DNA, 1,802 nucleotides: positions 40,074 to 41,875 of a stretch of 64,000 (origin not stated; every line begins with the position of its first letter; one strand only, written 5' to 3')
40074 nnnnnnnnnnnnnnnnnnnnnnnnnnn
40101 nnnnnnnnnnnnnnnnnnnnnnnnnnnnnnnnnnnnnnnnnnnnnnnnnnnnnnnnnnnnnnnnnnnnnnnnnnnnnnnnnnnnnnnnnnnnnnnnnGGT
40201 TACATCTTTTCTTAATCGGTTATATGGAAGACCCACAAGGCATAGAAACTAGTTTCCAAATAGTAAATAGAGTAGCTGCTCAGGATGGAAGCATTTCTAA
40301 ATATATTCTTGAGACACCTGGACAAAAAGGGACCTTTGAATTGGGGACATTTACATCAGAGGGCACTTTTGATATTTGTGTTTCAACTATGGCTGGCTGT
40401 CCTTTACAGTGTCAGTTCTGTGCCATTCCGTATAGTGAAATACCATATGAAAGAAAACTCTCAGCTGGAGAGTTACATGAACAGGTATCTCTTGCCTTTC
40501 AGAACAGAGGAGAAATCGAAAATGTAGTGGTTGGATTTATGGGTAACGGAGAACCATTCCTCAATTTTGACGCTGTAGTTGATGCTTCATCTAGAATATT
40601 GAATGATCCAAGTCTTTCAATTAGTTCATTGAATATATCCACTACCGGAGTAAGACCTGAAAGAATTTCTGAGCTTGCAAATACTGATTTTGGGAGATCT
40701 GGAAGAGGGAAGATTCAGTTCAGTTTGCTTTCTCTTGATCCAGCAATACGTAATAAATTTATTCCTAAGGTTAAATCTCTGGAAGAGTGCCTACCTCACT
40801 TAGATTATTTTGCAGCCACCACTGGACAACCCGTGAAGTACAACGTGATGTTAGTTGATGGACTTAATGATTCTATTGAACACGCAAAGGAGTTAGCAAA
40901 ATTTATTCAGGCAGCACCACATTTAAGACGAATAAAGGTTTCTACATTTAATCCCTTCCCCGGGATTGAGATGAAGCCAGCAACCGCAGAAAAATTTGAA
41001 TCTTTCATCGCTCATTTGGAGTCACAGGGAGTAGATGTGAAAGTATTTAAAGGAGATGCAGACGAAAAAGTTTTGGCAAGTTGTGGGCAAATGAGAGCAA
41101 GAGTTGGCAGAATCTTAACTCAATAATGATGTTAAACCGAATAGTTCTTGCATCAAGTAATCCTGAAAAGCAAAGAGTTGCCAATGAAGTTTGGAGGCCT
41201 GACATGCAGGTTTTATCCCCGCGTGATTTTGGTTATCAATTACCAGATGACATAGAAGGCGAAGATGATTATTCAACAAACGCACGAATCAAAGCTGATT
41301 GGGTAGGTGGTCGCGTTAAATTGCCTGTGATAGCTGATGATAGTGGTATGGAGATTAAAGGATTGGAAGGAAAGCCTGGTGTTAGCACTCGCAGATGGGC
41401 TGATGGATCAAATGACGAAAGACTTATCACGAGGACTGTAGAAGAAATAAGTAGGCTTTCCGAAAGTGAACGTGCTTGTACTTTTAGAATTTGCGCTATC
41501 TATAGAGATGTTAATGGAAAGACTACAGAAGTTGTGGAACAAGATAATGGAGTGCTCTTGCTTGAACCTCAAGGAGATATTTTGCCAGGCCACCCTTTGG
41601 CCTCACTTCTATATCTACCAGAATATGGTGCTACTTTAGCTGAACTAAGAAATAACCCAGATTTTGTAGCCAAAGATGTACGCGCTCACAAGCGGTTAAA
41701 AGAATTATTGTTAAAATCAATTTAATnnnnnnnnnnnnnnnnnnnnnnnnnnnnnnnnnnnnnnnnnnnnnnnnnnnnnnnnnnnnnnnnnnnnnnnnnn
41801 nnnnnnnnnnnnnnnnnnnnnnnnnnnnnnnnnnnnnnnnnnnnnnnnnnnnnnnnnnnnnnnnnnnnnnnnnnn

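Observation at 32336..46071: Fourteen-gene island combining three DegT aminotransferases, three radical-SAM enzymes, formyltransferase, SDR, two GTs, a PIG-L deacylase, a methyltransferase and a HAM1 NTPase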

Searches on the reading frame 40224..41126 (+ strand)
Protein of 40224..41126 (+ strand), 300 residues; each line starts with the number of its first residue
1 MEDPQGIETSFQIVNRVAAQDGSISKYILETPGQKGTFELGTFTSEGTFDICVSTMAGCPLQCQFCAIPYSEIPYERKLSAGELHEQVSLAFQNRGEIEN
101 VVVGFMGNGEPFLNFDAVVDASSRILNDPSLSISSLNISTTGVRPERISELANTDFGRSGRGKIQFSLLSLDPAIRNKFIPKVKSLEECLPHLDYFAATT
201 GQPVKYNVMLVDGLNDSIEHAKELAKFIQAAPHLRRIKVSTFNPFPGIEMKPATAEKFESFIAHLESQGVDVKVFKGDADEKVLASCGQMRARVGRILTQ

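Call 3: search_protein_families(library=pfam, proteins=[window:40224-41126:+], max_evalue=0.001)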
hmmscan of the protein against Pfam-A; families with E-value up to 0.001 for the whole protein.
window:40224-41126:+ (300 aa): 1 family
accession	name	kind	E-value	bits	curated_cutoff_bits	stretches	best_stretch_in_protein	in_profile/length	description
PF04055.27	Radical_SAM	-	4.8e-13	50.1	29.5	1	54-223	2-164/166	Radical SAM superfamily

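Call 5: search_protein_families(library=ncbifam, proteins=[window:40224-41126:+], max_evalue=0.001)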
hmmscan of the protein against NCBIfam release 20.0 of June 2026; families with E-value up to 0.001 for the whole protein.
window:40224-41126:+ (300 aa): 14 families
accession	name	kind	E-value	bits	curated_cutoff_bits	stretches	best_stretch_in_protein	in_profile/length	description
TIGR00048.1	rRNA_mod_RlmN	equivalog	3.2e-39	134.9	290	1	11-293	69-345/355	dual-specificity RNA methyltransferase RlmN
NF011034.0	PRK14464.1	equivalog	2.1e-27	95.8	422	1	51-295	98-331/348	RNA methyltransferase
NF000424.4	CfrAB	exception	1.5e-25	90.3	530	1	19-290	67-336/338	Cfr family 23S rRNA (adenine(2503)-C(8))-methyltransferase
NF011024.0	PRK14453.1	equivalog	1.3e-24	87.1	468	1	22-291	74-341/348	23S rRNA (adenine(2503)-C(8))-methyltransferase Cfr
TIGR04432.1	rSAM_Cfr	equivalog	2.2e-24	86.3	550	1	20-291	70-339/341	Cfr family 23S rRNA (adenine(2503)-C(8))-methyltransferase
NF008396.0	PRK11194.1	equivalog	6.6e-24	84.4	633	1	12-292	76-355/379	dual-specificity RNA methyltransferase RlmN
NF011031.0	PRK14461.1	equivalog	4.4e-22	78.6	601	1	51-295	109-366/372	ribosomal RNA large subunit methyltransferase N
NF011040.0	PRK14470.1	equivalog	1.3e-21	77.5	441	1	10-293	59-334/338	ribosomal RNA large subunit methyltransferase N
TIGR02666.1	moaA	equivalog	2.6e-09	36.5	284.05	1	52-236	13-189/336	GTP 3',8-cyclase MoaA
TIGR02493.1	PFLA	equivalog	5.6e-06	25.9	231.75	1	53-242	19-197/235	pyruvate formate-lyase-activating protein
NF001199.0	PRK00164.2-1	equivalog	2.3e-05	23.7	231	1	53-217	16-166/308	GTP 3',8-cyclase MoaA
TIGR02495.1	NrdG2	equivalog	9.7e-05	21.8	131.15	1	55-153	22-110/193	anaerobic ribonucleoside-triphosphate reductase activating protein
TIGR04038.1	tatD_link_rSAM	subfamily_domain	0.00047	20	129.7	0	57-128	16-87/192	TatD family nuclease-associated radical SAM protein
NF047865.1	rSAM_PapB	equivalog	0.00064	19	340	1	57-121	11-74/330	PapB family radical SAM/SPASM ranthipeptide maturase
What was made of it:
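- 40224..41126 (+): RlmN/Cfr-type class-A radical-SAM methylase lacking the N-terminal RNA-binding domain. RlmN model 135 bits (cutoff 290), aligned from model position 69 (call 5).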

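Call 37: search_solved_structures(query=window:40224-41126:+, max_evalue=0.001, show_alignments=1)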
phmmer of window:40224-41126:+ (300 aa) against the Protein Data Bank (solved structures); distinct sequences matched with E-value up to 0.001: 5.
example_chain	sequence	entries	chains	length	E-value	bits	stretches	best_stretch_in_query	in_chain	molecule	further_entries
6fz6_A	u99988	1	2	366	1.5e-21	80.4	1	14-294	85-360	Probable dual-specificity RNA methyltransferase RlmN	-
3rf9_A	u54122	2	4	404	7.4e-18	68.2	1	41-292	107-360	Ribosomal RNA large subunit methyltransferase N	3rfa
9p0p_A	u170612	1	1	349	5e-17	65.5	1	45-291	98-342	Ribosomal RNA large subunit methyltransferase Cfr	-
4pl1_B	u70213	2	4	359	8.9e-17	64.7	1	43-292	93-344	Dual-specificity RNA methyltransferase RlmN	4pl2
5hr6_A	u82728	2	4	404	1.3e-16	64.2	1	43-292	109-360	RlmN methylase | Dual-specificity RNA methyltransferase RlmN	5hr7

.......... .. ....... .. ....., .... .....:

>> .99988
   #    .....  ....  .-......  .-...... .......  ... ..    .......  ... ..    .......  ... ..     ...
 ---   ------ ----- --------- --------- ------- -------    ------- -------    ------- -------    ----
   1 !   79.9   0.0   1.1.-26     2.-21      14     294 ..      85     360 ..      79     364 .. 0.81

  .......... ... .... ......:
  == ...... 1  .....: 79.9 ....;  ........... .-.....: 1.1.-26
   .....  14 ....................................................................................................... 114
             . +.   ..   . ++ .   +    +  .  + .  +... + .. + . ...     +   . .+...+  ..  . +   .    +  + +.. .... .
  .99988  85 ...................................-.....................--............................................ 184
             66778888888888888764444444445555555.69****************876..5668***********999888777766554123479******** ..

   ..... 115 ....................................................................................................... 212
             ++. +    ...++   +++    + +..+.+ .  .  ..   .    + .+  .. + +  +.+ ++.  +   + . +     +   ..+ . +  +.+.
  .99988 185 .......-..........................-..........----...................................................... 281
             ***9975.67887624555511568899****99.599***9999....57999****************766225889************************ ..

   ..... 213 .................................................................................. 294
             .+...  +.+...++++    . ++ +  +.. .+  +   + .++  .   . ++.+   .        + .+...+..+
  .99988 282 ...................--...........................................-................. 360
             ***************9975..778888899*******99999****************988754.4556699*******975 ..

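Call 38: find_homologous_proteins(query=window:40224-41126:+, max_evalue=1e-8)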
Query window:40224-41126:+ (300 aa): 23 proteins with E <= 1e-8 among 1330 candidates.
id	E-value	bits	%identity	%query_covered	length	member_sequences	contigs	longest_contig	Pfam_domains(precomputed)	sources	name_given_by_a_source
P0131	3.1e-182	622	92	100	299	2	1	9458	PF04055.28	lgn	-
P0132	7.1e-147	506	75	96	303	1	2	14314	PF04055.28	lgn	-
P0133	2.5e-138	478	70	100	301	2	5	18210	PF04055.28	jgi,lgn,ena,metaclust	metaclust:\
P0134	7.2e-133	460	68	99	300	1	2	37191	PF04055.28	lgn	-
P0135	1.8e-92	328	54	96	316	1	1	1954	PF04055.28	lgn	-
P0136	3.8e-89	317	50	96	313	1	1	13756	PF04055.28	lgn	-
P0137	2.1e-84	301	49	95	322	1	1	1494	PF04055.28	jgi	jgi:23S rRNA (adenine2503-C2)-methyltransferase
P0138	3.9e-75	271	47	96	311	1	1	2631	PF04055.28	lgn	-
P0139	4.5e-61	225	40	96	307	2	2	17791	PF04055.28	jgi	-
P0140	5.2e-55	205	38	96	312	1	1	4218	PF04055.28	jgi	jgi:23S rRNA (adenine2503-C2)-methyltransferase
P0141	1.2e-53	201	53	61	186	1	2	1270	-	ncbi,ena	-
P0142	2.3e-50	190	37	91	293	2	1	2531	PF04055.28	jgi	-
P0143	4.9e-50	189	37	94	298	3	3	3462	PF04055.28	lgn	-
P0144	6.9e-44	168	47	63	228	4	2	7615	PF04055.28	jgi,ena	-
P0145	9.2e-40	155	35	91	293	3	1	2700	PF04055.28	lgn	-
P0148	1.3e-29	122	35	89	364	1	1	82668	PF04055.28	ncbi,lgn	-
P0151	7.0e-18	83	30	80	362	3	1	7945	PF04055.28,PF21016.4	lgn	-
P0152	2.1e-17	82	27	96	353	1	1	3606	PF04055.28,PF21016.4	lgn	-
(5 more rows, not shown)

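Call 39: find_encoding_contigs(protein=P0139, flank=10000, max_places=1)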
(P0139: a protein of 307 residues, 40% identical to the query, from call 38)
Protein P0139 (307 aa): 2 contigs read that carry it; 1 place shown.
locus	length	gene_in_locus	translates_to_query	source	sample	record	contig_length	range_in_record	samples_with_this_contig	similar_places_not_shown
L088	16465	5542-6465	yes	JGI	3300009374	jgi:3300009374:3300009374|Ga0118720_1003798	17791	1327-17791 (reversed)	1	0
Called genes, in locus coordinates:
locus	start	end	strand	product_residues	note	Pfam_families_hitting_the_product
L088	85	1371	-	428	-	-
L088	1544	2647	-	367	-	PF04055:Radical_SAM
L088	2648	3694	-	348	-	PF04055:Radical_SAM, PF13186:SPASM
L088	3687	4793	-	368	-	PF01041:DegT_DnrJ_EryC1, PF00155:Aminotran_1_2 (weak), PF01053:Cys_Met_Meta_PP (faint)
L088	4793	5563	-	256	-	PF01041:DegT_DnrJ_EryC1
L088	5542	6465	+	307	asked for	PF04055:Radical_SAM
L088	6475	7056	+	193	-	PF01725:Ham1p_like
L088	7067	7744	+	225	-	-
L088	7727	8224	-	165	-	PF13302:Acetyltransf_3, PF13420:Acetyltransf_4, PF13523:Acetyltransf_8, PF00583:Acetyltransf_1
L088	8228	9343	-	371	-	-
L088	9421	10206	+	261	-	PF02585:PIG-L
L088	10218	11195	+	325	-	PF00535:Glycos_transf_2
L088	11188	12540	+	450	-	-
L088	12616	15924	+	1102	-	PF07963:N_methyl, PF04773:FecR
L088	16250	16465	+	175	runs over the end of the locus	-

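Call 40: find_encoding_contigs(protein=P0148, flank=10000, max_places=1)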
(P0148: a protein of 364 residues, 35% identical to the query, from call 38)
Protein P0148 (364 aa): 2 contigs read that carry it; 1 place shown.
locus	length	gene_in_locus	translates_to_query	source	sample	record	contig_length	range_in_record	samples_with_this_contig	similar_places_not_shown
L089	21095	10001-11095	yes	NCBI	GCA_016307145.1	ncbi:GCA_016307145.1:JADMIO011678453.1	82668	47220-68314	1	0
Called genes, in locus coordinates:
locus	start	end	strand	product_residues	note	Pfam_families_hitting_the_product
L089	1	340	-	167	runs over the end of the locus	-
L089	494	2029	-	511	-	-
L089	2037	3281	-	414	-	-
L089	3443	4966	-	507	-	PF01676:Metalloenzyme, PF06415:iPGM_N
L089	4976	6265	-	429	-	PF03952:Enolase_N, PF07476:MAAL_C (faint), PF00113:Enolase_C, PF13378:MR_MLE_C (weak)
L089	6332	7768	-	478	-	-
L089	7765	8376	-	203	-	PF02223:Thymidylate_kin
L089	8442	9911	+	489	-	PF04107:GCS2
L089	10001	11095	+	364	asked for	PF04055:Radical_SAM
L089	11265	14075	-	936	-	PF00005:ABC_tran (faint), PF02463:SMC_N (faint), PF03193:RsgA_GTPase (faint), PF13191:AAA_16 (faint), PF13304:AAA_21 (faint), PF13555:AAA_29 (faint), PF17760:UvrA_inter, PF17755:UvrA_DNA-bind, +2 more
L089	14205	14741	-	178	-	-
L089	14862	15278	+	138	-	PF09656:PGPGW (weak)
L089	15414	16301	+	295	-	-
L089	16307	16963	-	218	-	PF02592:Vut_1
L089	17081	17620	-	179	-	PF01872:RibD_C, PF00186:DHFR_1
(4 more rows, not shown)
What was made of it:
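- A canonical-length CPR relative sits in a housekeeping context (call 40). A canonical-length relative exists in a CPR housekeeping context (call 40).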

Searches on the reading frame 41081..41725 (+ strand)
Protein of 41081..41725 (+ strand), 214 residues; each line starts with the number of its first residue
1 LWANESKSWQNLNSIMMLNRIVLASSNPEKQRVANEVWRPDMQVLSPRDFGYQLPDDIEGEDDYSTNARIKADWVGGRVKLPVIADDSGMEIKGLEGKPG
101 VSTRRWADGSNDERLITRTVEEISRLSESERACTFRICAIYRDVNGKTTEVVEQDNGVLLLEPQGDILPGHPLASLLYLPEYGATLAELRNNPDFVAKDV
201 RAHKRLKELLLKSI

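Call 3: search_protein_families(library=pfam, proteins=[window:41081-41725:+], max_evalue=0.001)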
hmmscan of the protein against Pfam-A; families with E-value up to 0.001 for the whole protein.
window:41081-41725:+ (214 aa): 1 family
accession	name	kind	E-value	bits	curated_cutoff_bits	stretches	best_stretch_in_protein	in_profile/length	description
PF01725.21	Ham1p_like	-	1.6e-20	74.2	22.5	1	21-191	1-167/186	Ham1 family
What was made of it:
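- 41126..41725 (+): Divergent HAM1/RdgB-like nucleoside-triphosphate pyrophosphatase (the longest ORF starts at 41081). Ham1p_like, 74 bits (call 3).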

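Call 5: search_protein_families(library=ncbifam, proteins=[window:41081-41725:+], max_evalue=0.001)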
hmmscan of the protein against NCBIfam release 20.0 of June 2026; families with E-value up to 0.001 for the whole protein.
window:41081-41725:+ (214 aa): 7 families
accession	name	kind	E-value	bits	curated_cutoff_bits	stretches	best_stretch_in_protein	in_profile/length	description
NF011397.0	PRK14822.1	equivalog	1.6e-23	83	234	1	19-192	2-174/201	XTP/dITP diphosphatase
NF011398.0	PRK14823.1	equivalog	4.4e-15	56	272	1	20-210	2-188/191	non-canonical purine NTP diphosphatase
TIGR00042.1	TIGR00042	equivalog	3.2e-14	52.8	145.35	1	21-192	2-164/184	RdgB/HAM1 family non-canonical purine NTP pyrophosphatase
NF011399.0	PRK14824.1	subfamily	1.2e-11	44.4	267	1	18-108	2-92/206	putative deoxyribonucleotide triphosphate pyrophosphatase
NF002698.0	PRK02491.1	equivalog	2.4e-08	33.4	301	1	53-192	162-301/328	nucleoside-triphosphate diphosphatase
NF011401.0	PRK14826.1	equivalog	3.1e-08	33.3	268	1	20-145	10-146/226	putative deoxyribonucleotide triphosphate pyrophosphatase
NF011396.0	PRK14821.1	equivalog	3.9e-05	23.3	203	1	20-208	2-178/185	XTP/dITP diphosphatase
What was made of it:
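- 41126..41725 (+): Best NCBIfam hit 83 bits (cutoff 234) (call 5).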

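Call 55: search_solved_structures(query=window:41126-41725:+, max_evalue=0.001, show_alignments=1)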
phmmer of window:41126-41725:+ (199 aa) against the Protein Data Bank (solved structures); distinct sequences matched with E-value up to 0.001: 7.
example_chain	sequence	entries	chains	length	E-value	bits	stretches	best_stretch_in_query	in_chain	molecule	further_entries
3tqu_A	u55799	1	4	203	4.7e-13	52.4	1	5-175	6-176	Non-canonical purine NTP pyrophosphatase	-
1k7k_A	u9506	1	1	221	5.5e-10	42.4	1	4-177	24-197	Hypothetical protein yggV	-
2pyu_A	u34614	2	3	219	6.8e-09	38.8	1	4-177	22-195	Inosine Triphosphate Pyrophosphatase RdgB | HAM1 protein homolog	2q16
4bnq_A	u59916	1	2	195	2.9e-08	36.8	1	5-175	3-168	NON-CANONICAL PURINE NTP PYROPHOSPHATASE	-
1vp2_A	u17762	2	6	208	1e-06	31.8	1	6-151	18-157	Putative Xanthosine triphosphate pyrophosphatase/HAM1 protein homolog | Nucleoside-triphosphatase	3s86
6wwd_A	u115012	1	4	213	1.8e-05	27.7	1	6-151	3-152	dITP/XTP pyrophosphatase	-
1b78_A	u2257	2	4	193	0.00056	22.8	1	5-94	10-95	PYROPHOSPHATASE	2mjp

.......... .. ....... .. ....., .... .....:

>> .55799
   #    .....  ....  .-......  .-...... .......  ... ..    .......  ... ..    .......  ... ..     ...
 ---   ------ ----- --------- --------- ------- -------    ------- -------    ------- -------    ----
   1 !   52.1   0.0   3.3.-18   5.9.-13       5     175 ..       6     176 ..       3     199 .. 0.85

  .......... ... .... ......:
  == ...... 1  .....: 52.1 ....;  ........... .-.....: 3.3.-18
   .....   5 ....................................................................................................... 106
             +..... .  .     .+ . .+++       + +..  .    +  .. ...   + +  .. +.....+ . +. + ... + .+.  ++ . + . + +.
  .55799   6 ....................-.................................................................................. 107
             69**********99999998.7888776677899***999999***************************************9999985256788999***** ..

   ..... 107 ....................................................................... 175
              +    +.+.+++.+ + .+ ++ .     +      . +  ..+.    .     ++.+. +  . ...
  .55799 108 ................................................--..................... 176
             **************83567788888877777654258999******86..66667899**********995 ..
